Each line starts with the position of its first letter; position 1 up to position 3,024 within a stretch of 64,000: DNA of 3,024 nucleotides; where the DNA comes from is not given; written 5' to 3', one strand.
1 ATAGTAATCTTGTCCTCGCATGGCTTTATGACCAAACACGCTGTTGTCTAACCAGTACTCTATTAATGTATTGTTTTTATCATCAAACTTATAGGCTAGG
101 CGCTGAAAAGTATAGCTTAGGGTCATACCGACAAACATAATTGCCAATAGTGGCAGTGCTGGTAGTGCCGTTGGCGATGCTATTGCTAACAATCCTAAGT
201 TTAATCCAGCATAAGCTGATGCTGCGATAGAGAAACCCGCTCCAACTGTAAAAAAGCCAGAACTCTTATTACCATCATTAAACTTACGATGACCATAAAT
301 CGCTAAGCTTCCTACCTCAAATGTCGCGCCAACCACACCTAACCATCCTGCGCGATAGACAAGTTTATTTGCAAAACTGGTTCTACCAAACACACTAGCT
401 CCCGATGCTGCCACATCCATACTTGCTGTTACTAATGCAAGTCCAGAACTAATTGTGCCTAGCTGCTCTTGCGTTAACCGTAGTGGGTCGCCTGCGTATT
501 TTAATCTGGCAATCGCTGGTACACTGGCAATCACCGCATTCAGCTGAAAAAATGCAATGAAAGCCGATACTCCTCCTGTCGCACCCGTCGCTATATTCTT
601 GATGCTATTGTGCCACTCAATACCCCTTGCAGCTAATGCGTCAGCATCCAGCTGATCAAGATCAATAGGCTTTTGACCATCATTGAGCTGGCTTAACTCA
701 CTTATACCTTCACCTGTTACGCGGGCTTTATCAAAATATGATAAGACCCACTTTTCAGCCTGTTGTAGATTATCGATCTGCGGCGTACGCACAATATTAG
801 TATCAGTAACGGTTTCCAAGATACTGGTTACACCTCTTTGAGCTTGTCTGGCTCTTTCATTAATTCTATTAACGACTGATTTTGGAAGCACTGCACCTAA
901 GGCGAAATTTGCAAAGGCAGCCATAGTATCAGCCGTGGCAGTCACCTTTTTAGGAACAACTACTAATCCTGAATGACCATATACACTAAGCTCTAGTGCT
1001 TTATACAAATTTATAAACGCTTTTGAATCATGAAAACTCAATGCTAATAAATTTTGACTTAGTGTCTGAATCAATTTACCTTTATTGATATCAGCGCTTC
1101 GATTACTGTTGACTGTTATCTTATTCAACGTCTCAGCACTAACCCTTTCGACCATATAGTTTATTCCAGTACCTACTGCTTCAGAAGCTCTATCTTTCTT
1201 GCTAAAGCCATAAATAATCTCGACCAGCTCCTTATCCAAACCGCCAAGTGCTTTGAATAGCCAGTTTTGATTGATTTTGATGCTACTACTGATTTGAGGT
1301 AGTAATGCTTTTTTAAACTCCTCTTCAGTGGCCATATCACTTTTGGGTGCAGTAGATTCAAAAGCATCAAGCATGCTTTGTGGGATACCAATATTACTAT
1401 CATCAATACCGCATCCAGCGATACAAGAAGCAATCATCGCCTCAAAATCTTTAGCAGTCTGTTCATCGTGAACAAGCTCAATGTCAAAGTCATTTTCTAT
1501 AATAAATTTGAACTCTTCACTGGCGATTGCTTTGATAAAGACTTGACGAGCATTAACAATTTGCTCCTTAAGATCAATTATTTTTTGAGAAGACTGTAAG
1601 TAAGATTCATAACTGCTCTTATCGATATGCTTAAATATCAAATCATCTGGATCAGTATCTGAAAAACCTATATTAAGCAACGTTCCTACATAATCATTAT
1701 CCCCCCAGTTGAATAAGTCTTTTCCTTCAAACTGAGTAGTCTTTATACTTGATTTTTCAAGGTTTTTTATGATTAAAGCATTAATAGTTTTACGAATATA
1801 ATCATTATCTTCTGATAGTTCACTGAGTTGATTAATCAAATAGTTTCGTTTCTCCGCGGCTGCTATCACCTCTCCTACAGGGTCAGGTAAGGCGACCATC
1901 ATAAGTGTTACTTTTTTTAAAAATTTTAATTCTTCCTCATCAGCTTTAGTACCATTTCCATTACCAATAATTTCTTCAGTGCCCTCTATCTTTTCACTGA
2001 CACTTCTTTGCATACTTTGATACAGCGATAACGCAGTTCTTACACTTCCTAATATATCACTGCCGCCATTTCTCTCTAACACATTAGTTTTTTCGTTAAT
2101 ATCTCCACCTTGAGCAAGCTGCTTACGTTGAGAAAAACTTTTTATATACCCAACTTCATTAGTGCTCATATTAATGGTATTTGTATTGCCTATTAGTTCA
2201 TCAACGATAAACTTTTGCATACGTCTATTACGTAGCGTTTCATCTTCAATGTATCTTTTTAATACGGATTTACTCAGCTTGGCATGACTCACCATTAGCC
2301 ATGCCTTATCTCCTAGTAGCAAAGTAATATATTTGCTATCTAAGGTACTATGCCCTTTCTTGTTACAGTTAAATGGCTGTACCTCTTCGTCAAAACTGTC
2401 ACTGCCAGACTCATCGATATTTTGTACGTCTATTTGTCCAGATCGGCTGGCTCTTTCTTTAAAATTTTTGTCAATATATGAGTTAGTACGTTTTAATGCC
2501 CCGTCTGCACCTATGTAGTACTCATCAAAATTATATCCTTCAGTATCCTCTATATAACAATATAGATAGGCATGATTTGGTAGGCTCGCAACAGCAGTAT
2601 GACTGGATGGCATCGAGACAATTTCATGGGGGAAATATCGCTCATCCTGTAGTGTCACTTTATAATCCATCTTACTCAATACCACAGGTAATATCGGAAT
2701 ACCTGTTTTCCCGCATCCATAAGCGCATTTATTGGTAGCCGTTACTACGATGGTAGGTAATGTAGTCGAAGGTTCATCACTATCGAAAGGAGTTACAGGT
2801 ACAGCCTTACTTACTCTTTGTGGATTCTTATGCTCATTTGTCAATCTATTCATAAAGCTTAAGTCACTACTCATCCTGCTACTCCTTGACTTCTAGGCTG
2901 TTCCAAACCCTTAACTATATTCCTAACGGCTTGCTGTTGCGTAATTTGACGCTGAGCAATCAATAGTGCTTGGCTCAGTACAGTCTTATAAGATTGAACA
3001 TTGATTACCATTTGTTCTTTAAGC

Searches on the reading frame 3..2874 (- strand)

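Call 28: search_protein_families(library=pfam, proteins=[window:3-2874:-], max_evalue=0.001)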
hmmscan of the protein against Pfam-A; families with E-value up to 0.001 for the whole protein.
window:3-2874:- (957 aa): 1 family
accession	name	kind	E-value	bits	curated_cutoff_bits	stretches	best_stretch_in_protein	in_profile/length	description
PF20249.3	VasX_N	-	1.1e-11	45.5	27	1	54-225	4-152/156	VasX toxin N-terminal region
